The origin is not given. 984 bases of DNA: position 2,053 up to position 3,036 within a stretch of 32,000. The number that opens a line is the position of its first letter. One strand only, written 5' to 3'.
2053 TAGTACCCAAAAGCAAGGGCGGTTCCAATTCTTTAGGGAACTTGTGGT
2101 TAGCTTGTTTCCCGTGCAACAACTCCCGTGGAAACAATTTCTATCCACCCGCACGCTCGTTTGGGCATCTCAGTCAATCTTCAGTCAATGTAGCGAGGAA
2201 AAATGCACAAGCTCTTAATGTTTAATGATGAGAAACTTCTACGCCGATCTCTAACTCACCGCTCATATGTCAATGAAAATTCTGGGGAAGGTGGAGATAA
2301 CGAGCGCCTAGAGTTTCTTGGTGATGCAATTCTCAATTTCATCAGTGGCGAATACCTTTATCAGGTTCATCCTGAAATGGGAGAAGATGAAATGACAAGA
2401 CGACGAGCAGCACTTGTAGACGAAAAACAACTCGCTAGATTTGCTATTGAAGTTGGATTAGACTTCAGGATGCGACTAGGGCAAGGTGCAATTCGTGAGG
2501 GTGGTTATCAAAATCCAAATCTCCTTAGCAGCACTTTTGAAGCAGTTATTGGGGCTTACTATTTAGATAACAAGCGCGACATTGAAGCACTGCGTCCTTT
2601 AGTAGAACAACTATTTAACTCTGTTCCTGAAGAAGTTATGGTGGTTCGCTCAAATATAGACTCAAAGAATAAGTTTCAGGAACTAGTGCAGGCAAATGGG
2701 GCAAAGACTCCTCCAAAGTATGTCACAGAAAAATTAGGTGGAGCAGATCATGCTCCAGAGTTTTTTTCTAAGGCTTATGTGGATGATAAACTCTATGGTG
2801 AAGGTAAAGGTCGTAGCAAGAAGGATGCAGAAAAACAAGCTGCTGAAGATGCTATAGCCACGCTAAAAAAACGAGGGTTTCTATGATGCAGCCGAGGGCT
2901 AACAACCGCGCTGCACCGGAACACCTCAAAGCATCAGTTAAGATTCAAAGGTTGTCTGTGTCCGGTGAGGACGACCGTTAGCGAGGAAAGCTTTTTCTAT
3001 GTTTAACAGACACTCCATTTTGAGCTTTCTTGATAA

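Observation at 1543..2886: Translationally coupled HNH nuclease + full-length RNase III with a 400-nt non-coding leader, inside a cassette-like unit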

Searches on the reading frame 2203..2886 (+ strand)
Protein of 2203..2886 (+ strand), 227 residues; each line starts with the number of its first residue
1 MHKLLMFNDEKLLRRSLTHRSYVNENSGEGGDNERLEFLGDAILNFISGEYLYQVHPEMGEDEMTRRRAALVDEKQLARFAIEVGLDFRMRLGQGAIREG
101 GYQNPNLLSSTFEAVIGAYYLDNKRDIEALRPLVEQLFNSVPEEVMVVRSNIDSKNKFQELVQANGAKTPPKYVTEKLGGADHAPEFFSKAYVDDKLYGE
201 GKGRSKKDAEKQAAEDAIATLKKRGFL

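Call 3: search_protein_families(library=pfam, proteins=[window:2203-2886:+], max_evalue=0.01)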
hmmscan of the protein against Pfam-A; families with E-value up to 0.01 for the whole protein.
window:2203-2886:+ (227 aa): 5 families
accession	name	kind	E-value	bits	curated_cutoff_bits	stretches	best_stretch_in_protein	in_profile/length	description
PF14622.11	Ribonucleas_3_3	-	5.3e-30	104.6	35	1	9-123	1-111/128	Ribonuclease-III-like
PF00636.31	Ribonuclease_3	-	2.2e-21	77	27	1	34-123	1-101/102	Ribonuclease III domain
PF00035.32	dsrm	-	6.1e-18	65.6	23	1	155-221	2-66/66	Double-stranded RNA binding motif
PF22935.1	RM44_endonuclase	-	3.6e-05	24.3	27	1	8-118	18-138/139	Large ribosomal subunit protein mL44, endonuclease domain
PF24995.1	DSRM_2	-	0.0013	19.6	27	1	192-222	48-78/79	dsRNA binding domain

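Call 4: search_protein_families(library=ncbifam, proteins=[window:2203-2886:+], max_evalue=0.01)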
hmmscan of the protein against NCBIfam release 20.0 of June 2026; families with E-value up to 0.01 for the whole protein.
window:2203-2886:+ (227 aa): 1 family
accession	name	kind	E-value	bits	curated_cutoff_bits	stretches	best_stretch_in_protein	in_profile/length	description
TIGR02191.1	RNaseIII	equivalog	1.1e-63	214.8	166.25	1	5-220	7-218/219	ribonuclease III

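Call 24: find_homologous_proteins(query=window:2203-2886:+, max_evalue=1e-20)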
Query window:2203-2886:+ (227 aa): 5510 proteins with E <= 1e-20 among 6212 candidates; the best 120 are listed.
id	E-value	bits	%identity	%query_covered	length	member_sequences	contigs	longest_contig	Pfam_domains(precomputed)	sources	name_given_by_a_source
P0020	1.6e-144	497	100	100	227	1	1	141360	PF00636.32,PF22935.2,PF14622.12,PF00035.33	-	-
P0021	6.8e-141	485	100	98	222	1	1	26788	PF00636.32,PF14622.12,PF00035.33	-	-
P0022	1.3e-137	474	95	100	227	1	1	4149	PF00636.32,PF14622.12,PF00035.33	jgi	jgi:ribonuclease III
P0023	1.4e-137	474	95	100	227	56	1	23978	PF00636.32,PF14622.12,PF00035.33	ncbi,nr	ncbi:MAG: ribonuclease III [Cyanobacteria bacterium RM1_2_2]|nr:ribonuclease III [Cyanobacteria bact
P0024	2.3e-135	467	93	100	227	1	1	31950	PF00636.32,PF14622.12,PF00035.33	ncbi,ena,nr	ncbi:MAG: ribonuclease III [Leptolyngbya sp. Prado105]|nr:ribonuclease III [Leptolyngbya sp. Prado10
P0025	2.7e-135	467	94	100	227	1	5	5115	PF00636.32,PF14622.12,PF00035.33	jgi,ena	jgi:ribonuclease-3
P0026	1.2e-134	465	93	100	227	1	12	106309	PF00636.32,PF14622.12,PF00035.33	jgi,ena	-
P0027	1.4e-133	461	92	100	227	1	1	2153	PF00636.32,PF22935.2,PF14622.12,PF00035.33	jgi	-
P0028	3.7e-133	460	93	100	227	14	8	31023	PF00636.32,PF14622.12,PF00035.33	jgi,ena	-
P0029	4.9e-133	459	92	100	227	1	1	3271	PF00636.32,PF14622.12,PF00035.33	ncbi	-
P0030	8.9e-133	459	92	100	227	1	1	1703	PF00636.32,PF14622.12,PF00035.33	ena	-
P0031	1.7e-132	458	91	100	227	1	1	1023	PF00636.32,PF14622.12,PF00035.33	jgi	jgi:ribonuclease-3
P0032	3.2e-132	457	91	100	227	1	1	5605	PF00636.32,PF14622.12,PF00035.33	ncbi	-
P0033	4.5e-132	456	91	100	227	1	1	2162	PF00636.32,PF14622.12,PF00035.33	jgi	-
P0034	6.6e-132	456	90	100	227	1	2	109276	PF00636.32,PF14622.12,PF00035.33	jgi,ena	jgi:ribonuclease-3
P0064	1.2e-125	435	87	100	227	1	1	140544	PF00636.32,PF22935.2,PF14622.12,PF00035.33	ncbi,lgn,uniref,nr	ncbi:ribonuclease III [Myxacorys almedinensis]|uniref:Ribonuclease 3 n=1 Tax=Myxacorys almedinensis 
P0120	1.7e-119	415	82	100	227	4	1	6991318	PF00636.32,PF22935.2,PF14622.12,PF00035.33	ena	-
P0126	4.2e-119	414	82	100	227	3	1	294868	PF00636.32,PF22935.2,PF14622.12,PF00035.33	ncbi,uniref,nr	ncbi:ribonuclease III [Leptolyngbya sp. FACHB-17]|uniref:ribonuclease III n=1 Tax=unclassified Lepto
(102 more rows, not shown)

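Call 25: find_encoding_contigs(protein=P0064, flank=3000, max_places=2)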
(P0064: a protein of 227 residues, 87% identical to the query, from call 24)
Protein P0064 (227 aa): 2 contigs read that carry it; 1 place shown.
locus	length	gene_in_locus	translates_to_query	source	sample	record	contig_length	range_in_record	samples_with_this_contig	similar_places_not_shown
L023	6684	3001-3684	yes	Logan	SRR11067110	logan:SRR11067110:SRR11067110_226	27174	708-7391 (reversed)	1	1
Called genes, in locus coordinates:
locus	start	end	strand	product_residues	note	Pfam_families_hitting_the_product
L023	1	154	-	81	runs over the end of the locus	-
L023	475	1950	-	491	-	PF00999:Na_H_Exchanger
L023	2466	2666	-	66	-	-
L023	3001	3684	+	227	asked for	PF22935:RM44_endonuclase (faint), PF14622:Ribonucleas_3_3, PF00636:Ribonuclease_3, PF00035:dsrm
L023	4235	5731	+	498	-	PF07690:MFS_1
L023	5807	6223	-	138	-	PF06305:LapA_dom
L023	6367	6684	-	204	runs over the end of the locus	-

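Call 26: find_encoding_contigs(protein=P0126, flank=3000, max_places=2)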
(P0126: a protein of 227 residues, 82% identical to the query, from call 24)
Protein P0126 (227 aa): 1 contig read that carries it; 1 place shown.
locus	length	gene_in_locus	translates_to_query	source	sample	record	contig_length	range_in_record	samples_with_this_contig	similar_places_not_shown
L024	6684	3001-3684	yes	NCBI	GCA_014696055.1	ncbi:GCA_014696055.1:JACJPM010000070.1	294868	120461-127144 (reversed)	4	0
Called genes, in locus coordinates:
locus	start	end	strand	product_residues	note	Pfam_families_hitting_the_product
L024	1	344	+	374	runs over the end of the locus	PF13506:Glyco_transf_21, PF00535:Glycos_transf_2, PF13641:Glyco_tranf_2_3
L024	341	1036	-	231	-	-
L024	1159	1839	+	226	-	PF01427:Peptidase_M15, PF02557:VanY (weak)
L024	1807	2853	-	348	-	PF02540:NAD_synthase (weak), PF03054:tRNA_Me_trans, PF06508:QueC (weak), PF20259:tRNA_Me_trans_M, PF20258:tRNA_Me_trans_C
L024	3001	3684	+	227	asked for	PF22935:RM44_endonuclase (weak), PF14622:Ribonucleas_3_3, PF00636:Ribonuclease_3, PF00035:dsrm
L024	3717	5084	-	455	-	PF21799:MurD-like_N, PF08245:Mur_ligase_M, PF02875:Mur_ligase_C (weak)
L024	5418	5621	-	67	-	-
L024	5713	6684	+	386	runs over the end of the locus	PF00355:Rieske, PF19112:VanA_C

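Call 27: find_encoding_contigs(protein=P0120, flank=3000, max_places=2)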
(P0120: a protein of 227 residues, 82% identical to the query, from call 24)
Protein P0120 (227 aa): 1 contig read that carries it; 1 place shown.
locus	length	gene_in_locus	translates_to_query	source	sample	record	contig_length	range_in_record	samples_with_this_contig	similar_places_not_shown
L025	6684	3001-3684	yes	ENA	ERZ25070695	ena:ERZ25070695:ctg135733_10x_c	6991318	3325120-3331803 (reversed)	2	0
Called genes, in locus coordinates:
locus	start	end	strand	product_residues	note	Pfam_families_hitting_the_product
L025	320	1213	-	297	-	PF00892:EamA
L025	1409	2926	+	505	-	PF00392:GntR, PF00155:Aminotran_1_2, PF12897:Asp_aminotransf (weak)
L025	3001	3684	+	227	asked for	PF22935:RM44_endonuclase (faint), PF14622:Ribonucleas_3_3, PF00636:Ribonuclease_3, PF00035:dsrm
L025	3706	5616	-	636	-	PF00069:Pkinase, PF07714:PK_Tyr_Ser-Thr, PF03109:ABC1 (weak)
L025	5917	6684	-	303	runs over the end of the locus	PF23441:SDR (weak), PF00106:adh_short, PF08659:KR, PF13561:adh_short_C2, PF02602:HEM4 (faint)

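Call 34: find_related_loci(query=window:2203-2886:+, collection=metagenome_contigs, flank=2500)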
Query window:2203-2886:+ (227 aa) in metagenome_contigs; peptide patterns used: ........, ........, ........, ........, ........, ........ (x = any residue, [..] = any of these).
273 stretches matched a pattern; 77 encode a relative of the query (tblastn E <= 1e-3); 77 distinct loci.
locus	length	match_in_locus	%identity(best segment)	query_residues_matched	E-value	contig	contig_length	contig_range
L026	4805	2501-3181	94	1-227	4e-145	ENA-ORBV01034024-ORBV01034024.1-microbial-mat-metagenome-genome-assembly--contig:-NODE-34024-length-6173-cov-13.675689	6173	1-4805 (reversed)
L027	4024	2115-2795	94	1-227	5e-148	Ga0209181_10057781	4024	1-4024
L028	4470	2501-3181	93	1-227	5e-145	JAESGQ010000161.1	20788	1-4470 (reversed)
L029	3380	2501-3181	94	1-227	4e-146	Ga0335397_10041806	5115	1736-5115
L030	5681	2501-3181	93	1-227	9e-143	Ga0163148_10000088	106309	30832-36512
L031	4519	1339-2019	93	1-227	1e-143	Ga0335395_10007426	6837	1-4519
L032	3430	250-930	93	1-227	1e-143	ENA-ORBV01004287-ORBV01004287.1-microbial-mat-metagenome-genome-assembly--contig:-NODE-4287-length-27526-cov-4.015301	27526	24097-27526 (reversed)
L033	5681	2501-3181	93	1-227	3e-141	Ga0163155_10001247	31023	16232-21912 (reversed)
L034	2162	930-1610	91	1-227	8e-149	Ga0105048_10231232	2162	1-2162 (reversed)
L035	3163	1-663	93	7-227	5e-141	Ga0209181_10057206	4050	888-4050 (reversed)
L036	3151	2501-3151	94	1-217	1e-140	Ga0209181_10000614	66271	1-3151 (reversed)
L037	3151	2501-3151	94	1-217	1e-140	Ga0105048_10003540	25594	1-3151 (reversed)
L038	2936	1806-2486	84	1-227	2e-136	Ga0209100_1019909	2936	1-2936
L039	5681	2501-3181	85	1-227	2e-130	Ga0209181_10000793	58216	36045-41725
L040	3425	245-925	84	1-227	3e-131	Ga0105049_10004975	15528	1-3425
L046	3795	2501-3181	80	1-227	1e-121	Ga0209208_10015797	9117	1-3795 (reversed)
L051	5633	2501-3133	80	17-227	2e-114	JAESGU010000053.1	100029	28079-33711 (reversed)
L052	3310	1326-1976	76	2-218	2e-116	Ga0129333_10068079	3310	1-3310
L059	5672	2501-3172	67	1-224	2e-102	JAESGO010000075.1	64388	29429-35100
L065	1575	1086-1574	91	1-163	9e-105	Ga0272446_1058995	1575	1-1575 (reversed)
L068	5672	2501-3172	62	7-227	4e-93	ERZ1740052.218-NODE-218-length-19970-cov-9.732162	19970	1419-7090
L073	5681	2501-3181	63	1-227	3e-90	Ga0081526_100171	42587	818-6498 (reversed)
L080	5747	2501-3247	54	1-225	8e-71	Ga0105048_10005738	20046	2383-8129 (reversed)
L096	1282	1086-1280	88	1-65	7e-33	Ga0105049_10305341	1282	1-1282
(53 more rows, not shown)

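Call 38: search_protein_families(library=padloc, proteins=[window:2203-2886:+], max_evalue=0.01)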
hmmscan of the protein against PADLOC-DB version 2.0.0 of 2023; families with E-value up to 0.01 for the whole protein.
window:2203-2886:+ (227 aa): 0 families

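Call 39: search_protein_families(library=phrogs, proteins=[window:2203-2886:+], max_evalue=0.001)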
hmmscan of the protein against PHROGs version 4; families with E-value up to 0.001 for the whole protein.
window:2203-2886:+ (227 aa): 1 family
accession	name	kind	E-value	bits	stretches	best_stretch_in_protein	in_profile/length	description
phrog_28637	-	unknown function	2.4e-45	155.7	1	6-222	16-231/233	-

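Call 58: search_dna_similar(query=window:2203-2886:+, collection=plasmids, mode=protein, max_evalue=1e-30, max_rows=25)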
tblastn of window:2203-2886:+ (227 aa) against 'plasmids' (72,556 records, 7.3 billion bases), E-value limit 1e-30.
Records with a match: 1; places in all: 1; records where one place covers at least 80% of the query: 1.
Best place of each record, by identity: <60% 1.
By first word of the organism name: Bacillus 1.
By predicted mobility (MOB-suite, as given by PLSDB): non-mobilizable 1.
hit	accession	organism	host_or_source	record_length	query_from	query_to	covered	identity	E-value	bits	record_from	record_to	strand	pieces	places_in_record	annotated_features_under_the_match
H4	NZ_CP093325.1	Bacillus sp. N5-665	whole organism,peat soil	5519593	5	205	89%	39.1%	3e-31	127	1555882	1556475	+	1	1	none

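Call 75: search_protein_families(library=pfam, proteins=[L065:369-1019:+, L034:208-945:+, L096:363-1016:+], max_evalue=1)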
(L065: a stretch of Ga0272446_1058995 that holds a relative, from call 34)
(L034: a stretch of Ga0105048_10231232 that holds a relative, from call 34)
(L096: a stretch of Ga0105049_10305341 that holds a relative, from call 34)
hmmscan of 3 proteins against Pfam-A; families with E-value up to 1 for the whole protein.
L065:369-1019:+ (216 aa): 2 families
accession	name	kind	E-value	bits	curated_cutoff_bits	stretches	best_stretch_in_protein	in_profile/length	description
PF09398.16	FOP_dimer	-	0.035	14.8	29.4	0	122-146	7-31/81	FOP N terminal dimerisation domain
PF17315.7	FMP23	-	0.098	13.9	27.6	1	81-137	51-101/118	Found in mitochondrial proteome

L034:208-945:+ (245 aa): 2 families
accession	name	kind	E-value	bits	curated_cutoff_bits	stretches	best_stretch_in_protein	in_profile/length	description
PF10602.15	RPN7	-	0.044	13.9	29.6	1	140-183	59-102/174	26S proteasome subunit RPN7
PF03849.19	Tfb2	-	0.047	13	34.5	1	75-135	27-80/358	Transcription factor Tfb2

L096:363-1016:+ (217 aa): 0 families

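Call 76: search_protein_families(library=padloc, proteins=[L065:369-1019:+, L034:208-945:+], max_evalue=1)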
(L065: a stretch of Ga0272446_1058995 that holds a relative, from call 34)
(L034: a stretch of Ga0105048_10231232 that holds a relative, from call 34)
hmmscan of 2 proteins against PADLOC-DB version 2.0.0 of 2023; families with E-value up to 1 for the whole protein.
L065:369-1019:+ (216 aa): 0 families

L034:208-945:+ (245 aa): 0 families

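Call 78: find_homologous_proteins(query=L065:369-1019:+, max_evalue=0.001)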
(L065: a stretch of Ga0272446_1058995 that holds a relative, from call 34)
Query L065:369-1019:+ (216 aa): 29 proteins with E <= 0.001 among 505 candidates.
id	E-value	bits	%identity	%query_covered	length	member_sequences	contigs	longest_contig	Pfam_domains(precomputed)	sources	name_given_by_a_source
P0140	6.2e-129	446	93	100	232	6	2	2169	-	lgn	-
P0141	1.5e-106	372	80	100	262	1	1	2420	-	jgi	jgi:type III restriction enzyme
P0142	4.6e-90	319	71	100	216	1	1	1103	-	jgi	jgi:type III restriction enzyme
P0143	1.5e-89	317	68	100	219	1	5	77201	-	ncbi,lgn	-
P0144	1.5e-88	314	69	99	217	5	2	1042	-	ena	-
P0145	9.7e-85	301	69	100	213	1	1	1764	-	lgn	-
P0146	5.3e-84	299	68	100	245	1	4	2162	-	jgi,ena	-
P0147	8.9e-80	285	68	92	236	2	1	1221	-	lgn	-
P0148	2.2e-76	274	67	93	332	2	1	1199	-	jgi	jgi:type III restriction enzyme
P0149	2.5e-76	274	64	93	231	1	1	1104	-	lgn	-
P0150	1.1e-75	272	63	95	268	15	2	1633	-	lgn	-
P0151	2.7e-75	270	64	93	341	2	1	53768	-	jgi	-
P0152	3.0e-74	267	64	93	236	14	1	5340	-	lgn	-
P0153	2.6e-73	264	75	75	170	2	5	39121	-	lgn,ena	-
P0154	3.1e-73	264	62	93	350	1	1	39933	-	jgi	jgi:type III restriction enzyme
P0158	3.3e-71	257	61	93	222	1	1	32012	-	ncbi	-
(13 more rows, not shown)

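Call 79: find_encoding_contigs(protein=P0143, flank=2500, max_places=2)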
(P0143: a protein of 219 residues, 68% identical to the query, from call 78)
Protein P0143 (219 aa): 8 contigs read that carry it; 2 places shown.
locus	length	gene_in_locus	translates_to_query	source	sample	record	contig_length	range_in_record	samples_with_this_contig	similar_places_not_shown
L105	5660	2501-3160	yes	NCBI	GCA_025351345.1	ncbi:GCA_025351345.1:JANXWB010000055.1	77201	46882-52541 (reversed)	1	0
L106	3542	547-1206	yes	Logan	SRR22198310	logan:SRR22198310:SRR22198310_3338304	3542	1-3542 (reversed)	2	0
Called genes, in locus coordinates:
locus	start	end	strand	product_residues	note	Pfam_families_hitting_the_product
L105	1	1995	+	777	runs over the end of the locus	PF04879:Molybdop_Fe4S4, PF00384:Molybdopterin, PF01568:Molydop_binding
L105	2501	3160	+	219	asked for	-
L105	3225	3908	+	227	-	PF14622:Ribonucleas_3_3, PF00636:Ribonuclease_3, PF00035:dsrm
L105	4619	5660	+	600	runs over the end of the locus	PF07973:tRNA_SAD, PF00587:tRNA-synt_2b, PF03129:HGTP_anticodon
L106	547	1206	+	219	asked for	-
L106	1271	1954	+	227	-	PF14622:Ribonucleas_3_3, PF00636:Ribonuclease_3, PF00035:dsrm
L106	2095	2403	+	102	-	-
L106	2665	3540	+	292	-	?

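Call 80: find_encoding_contigs(protein=P0151, flank=2500, max_places=2)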
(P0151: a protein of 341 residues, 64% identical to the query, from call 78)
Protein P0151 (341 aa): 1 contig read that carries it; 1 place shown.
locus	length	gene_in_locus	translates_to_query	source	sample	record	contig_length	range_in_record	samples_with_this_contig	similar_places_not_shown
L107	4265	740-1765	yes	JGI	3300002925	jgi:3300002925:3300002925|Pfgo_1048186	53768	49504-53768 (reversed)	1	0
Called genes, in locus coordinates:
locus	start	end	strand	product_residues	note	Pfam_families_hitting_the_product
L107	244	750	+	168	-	-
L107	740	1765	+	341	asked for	-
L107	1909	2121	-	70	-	PF01609:DDE_Tnp_1 (weak)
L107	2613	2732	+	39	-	PF05969:PSII_Ycf12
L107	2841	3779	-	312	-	-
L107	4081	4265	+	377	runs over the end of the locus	PF04151:PPC (weak)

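Call 81: find_encoding_contigs(protein=P0158, flank=2500, max_places=2)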
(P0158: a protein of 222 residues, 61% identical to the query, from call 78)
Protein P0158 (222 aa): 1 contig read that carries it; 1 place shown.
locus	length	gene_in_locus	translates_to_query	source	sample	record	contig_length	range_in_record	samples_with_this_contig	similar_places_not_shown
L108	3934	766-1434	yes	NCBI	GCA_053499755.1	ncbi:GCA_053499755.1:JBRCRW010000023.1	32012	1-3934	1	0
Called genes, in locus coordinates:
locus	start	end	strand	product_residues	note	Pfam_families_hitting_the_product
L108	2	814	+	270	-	?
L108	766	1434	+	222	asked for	-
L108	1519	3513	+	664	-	PF00270:DEAD (faint), PF04851:ResIII, PF17757:UvrB_inter, PF27431:UvrB_3rd, PF00271:Helicase_C, PF12344:UvrB, PF02151:UVR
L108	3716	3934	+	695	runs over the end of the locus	-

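Call 91: predict_structure(alignment_id=A5)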
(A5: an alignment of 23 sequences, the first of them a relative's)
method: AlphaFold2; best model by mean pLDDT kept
length: 219 residues; sequences in the alignment: 23
mean_pLDDT: 84.7   pTM: 0.78
mean pLDDT of the five models: 84.7, 84.3, 84.3, 84.1, 79.3
residues with pLDDT >= 90: 151; 70-90: 37; 50-70: 2; < 50: 29
segments of 3 or more residues with pLDDT < 50: 1-29
pLDDT, mean of each block of 10 residues (from residue 1): 36 34 39 80 91 90 87 95 96 96 94 94 96 89 97 93 93 95 94 90 94 92
secondary structure, 60 per line:
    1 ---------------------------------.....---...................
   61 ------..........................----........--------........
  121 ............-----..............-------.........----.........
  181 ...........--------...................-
elements in order: H34-38 H42-60 H67-92 H97-104 H113-132 H138-151 H159-167 H172-191 H200-218

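Call 93: fold_search(model_id=the predicted structure, library=pdb)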
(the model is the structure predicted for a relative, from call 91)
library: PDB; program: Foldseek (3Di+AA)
matches with E <= 10: 213; with E <= 0.001: 0
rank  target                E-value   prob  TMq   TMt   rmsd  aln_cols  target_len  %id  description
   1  2cj8_B                4.2e-01  0.18  0.18  0.24  16.8       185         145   11  Crystal Structure of a Cell Wall Invertase Inhibitor from Tobacco (pH 9.5) (released 2006-04-03)
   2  8oyy_A                5.8e-01  0.28  0.27  0.26  14.0       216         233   13  De novo designed soluble GPCR-like fold GLF_32 (released 2023-10-18)
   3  1ls4_MODEL_1_A        6.4e-01  0.11  0.17  0.21  16.9       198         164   15  NMR structure of apolipophorin-III from Locusta migratoria (released 2003-06-17)
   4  1gu9_H                7.5e-01  0.08  0.15  0.18  16.8       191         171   13  Crystal Structure of Mycobacterium tuberculosis Alkylperoxidase AhpD (released 2002-02-14)
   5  3ciu_A                9.5e-01  0.10  0.14  0.18  14.1       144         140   11  Site-Selective Glycosylation of Cysteine-93 beta on the Surface of Bovine Hemoglobin and its Application as a Novel Ox (released 2008-04-15)
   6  5cwi                  9.5e-01  0.09  0.15  0.14  20.3       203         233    8  Crystal structure of de novo designed helical repeat protein DHR18 (released 2015-12-16)
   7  7dy3_A                1.1e+00  0.09  0.13  0.18  13.8       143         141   10  High resolution crystal structure of hemoglobin M Iwate. (released 2022-01-26)
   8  8cih_A                1.2e+00  0.08  0.18  0.20  24.3       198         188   14  Structure of FL CINP (released 2024-02-21)
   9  8p4y                  1.3e+00  0.04  0.13  0.15  25.6       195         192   16  Coiled-coil protein origami triangle (released 2023-08-02)
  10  8hdu_D                1.4e+00  0.15  0.23  0.30  14.1       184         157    9  De novo design cavitated protein without predefined topology (released 2023-01-18)
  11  1ibe_A                1.4e+00  0.08  0.14  0.19  14.6       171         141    8  DEOXY-HAEMOGLOBIN TRAPPED IN THE HIGH-AFFINITY (R) STATE (released 1996-12-23)
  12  9j27                  1.4e+00  0.06  0.17  0.15  16.0       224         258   13  Fe-SaPolF-L-isoleucine copmplex (released 2025-10-08)
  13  7dy4_A                1.5e+00  0.08  0.14  0.18  13.8       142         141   10  High resolution crystal structure of hemoglobin M Boston. (released 2022-01-26)
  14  3bji_A                1.5e+00  0.05  0.14  0.09  20.3       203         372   14  Structural Basis of Promiscuous Guanine Nucleotide Exchange by the T-Cell Essential Vav1 (released 2008-07-15)
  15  6d5x_A                1.6e+00  0.06  0.14  0.18  14.3       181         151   10  Structure of Human ATP:Cobalamin Adenosyltransferase bound to ATP, Adenosylcobalamin, and Triphosphate (released 2018-10-10)
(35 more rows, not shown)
